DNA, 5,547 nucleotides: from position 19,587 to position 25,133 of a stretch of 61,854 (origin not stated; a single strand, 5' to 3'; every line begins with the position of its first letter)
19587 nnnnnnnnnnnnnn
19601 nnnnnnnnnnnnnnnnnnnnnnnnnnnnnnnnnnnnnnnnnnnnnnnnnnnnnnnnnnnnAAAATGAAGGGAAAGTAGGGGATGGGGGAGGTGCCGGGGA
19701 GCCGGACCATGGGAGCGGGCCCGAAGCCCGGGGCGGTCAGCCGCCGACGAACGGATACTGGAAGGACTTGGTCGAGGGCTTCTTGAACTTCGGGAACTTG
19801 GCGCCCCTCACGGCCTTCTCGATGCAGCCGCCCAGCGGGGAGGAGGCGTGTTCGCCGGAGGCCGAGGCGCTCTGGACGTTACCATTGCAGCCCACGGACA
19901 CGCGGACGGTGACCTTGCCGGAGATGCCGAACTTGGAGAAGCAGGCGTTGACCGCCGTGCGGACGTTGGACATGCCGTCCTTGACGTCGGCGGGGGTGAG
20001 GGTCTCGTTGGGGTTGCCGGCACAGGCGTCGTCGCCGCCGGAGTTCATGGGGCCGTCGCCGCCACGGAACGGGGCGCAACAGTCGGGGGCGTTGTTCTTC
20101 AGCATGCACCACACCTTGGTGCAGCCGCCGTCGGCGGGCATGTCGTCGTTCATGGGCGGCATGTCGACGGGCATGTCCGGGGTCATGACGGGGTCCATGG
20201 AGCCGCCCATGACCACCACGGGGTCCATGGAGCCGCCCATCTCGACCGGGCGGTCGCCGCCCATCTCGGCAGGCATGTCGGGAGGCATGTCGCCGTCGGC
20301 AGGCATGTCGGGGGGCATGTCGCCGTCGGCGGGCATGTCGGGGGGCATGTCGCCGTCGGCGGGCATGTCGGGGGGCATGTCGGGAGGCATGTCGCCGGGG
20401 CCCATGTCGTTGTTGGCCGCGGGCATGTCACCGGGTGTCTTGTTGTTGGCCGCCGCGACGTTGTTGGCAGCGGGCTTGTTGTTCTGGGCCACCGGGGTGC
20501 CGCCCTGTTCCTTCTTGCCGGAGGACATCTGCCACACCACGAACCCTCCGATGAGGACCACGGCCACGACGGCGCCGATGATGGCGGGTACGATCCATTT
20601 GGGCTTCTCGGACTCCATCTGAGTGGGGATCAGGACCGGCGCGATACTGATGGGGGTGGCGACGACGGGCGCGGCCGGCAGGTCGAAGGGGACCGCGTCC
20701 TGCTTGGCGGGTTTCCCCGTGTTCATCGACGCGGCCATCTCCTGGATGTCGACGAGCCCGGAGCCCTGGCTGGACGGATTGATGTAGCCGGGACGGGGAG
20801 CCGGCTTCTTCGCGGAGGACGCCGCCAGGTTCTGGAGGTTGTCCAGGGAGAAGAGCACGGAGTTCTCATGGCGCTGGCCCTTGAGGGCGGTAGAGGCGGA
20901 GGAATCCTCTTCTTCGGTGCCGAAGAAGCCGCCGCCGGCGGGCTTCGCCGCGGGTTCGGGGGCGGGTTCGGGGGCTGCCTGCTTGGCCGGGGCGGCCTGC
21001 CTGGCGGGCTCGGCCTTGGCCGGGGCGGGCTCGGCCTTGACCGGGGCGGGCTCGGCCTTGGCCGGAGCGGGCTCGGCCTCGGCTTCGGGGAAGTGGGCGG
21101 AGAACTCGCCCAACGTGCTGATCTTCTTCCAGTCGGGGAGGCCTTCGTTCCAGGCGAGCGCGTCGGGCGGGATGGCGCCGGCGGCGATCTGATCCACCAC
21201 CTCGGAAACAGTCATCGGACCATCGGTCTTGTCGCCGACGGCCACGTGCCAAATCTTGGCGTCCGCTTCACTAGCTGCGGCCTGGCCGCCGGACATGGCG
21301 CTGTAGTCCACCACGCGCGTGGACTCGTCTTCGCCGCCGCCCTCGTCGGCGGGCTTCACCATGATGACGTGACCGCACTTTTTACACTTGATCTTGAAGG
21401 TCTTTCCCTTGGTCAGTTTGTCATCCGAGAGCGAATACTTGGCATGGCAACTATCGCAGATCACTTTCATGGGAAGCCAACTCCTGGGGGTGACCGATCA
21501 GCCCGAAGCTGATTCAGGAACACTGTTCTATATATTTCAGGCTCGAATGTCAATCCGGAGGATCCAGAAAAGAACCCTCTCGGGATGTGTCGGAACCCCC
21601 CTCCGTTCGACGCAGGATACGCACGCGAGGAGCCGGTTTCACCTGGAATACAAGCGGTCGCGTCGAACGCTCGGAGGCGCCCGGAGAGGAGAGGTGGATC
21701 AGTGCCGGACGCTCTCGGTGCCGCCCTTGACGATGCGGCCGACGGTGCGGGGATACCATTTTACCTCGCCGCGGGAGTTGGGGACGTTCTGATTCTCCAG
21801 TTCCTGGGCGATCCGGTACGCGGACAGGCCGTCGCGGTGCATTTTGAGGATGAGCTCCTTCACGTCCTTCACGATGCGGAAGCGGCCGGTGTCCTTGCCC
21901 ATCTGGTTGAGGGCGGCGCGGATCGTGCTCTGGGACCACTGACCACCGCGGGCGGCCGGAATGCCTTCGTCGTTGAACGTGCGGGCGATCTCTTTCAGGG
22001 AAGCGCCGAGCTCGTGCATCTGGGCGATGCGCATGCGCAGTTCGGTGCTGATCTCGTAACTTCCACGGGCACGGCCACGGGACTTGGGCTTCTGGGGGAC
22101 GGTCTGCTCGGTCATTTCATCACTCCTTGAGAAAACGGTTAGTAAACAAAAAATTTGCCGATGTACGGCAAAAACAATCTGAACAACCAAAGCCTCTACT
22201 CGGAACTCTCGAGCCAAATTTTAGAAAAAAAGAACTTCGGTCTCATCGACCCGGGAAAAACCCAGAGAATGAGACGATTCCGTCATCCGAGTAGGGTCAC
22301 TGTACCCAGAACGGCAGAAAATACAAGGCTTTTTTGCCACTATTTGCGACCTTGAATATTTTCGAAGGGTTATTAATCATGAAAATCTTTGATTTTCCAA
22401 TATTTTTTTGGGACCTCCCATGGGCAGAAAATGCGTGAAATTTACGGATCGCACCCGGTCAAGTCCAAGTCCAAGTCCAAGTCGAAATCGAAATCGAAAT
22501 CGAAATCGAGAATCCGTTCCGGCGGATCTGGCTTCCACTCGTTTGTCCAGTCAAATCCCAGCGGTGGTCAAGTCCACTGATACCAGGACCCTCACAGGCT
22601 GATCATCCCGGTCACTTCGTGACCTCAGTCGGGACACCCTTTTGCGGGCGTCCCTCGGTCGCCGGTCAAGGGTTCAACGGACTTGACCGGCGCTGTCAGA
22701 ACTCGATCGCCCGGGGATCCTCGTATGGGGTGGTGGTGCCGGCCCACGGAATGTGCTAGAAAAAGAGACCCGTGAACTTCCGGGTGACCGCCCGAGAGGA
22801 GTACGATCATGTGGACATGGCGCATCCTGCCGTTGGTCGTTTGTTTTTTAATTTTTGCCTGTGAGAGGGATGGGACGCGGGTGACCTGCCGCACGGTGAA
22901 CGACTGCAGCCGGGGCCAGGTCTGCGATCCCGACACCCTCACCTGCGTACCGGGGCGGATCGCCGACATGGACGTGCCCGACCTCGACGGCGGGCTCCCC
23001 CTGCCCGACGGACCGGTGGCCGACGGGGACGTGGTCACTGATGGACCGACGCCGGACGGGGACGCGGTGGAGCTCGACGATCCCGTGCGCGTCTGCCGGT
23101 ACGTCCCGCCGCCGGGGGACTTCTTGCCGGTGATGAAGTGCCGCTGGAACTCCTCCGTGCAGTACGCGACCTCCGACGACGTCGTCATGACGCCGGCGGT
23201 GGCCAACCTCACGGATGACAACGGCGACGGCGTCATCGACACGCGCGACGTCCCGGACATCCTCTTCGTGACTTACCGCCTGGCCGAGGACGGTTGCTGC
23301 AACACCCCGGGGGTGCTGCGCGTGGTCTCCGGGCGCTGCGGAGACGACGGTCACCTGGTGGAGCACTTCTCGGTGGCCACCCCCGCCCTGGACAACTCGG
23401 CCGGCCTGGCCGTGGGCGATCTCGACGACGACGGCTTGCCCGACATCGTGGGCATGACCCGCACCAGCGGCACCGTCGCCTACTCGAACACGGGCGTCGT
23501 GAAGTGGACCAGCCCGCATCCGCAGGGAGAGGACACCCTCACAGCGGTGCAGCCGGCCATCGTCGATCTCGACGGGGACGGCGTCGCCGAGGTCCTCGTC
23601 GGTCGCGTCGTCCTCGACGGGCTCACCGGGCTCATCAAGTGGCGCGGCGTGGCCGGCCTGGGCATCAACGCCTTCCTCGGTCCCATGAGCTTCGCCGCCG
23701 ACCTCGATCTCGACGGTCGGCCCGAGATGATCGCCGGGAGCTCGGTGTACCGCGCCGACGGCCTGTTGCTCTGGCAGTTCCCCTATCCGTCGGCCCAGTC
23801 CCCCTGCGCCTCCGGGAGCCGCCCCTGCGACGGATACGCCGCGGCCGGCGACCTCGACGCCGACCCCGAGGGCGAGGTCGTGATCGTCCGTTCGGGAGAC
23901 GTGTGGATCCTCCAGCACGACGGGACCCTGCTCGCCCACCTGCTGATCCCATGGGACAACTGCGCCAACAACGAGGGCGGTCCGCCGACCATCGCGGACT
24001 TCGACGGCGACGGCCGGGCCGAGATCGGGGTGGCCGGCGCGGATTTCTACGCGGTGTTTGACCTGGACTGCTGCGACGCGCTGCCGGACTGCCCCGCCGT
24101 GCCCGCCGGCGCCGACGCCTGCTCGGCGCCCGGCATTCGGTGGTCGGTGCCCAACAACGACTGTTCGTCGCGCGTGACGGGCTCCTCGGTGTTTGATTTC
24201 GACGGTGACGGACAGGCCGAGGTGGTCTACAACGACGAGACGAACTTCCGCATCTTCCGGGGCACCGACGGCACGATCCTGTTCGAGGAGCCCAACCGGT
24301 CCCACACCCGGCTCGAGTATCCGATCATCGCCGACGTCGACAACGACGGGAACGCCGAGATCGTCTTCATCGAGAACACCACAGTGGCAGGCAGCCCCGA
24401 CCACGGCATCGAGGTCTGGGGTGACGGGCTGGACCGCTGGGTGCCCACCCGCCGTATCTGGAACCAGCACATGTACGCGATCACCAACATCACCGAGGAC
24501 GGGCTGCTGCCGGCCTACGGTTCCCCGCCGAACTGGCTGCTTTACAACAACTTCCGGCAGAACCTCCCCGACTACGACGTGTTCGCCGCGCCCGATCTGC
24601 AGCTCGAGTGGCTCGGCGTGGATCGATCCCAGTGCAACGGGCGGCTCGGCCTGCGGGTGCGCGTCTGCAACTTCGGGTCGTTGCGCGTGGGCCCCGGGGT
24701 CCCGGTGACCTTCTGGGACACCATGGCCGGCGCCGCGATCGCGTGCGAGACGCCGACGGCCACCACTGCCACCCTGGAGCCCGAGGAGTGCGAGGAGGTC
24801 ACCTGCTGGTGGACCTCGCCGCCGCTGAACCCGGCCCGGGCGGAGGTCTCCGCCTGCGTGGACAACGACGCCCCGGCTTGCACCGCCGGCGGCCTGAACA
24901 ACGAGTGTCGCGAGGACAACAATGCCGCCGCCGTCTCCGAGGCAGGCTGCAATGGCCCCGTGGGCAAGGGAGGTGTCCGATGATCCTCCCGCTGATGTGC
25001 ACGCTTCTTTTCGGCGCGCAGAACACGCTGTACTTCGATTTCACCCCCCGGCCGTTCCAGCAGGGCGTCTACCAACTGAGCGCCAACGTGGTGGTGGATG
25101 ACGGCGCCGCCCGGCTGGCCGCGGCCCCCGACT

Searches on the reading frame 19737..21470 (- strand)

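Call 43: search_protein_families(library=pfam, proteins=[window:19737-21470:-], max_evalue=0.0001)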
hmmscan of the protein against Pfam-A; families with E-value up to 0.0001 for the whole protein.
window:19737-21470:- (577 aa): 2 families
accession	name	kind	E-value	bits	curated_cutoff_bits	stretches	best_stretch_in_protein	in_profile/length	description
PF14237.11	GYF_2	-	1.7e-12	47.3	25.8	1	74-123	1-50/50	GYF domain 2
PF13717.11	Zn_ribbon_4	-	4.4e-11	43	30.3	1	1-36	1-35/36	zinc-ribbon domain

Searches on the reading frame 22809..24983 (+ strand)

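Call 43: search_protein_families(library=pfam, proteins=[window:22809-24983:+], max_evalue=0.0001)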
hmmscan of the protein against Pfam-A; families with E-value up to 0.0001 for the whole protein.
window:22809-24983:+ (724 aa): 2 families
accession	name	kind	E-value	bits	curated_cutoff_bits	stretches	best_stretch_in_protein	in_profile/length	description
PF13517.12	FG-GAP_3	-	2e-22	80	26.9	2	463-519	1-60/61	FG-GAP-like repeat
PF01839.29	FG-GAP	-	1.1e-08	35.1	22.1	0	249-265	5-21/37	FG-GAP repeat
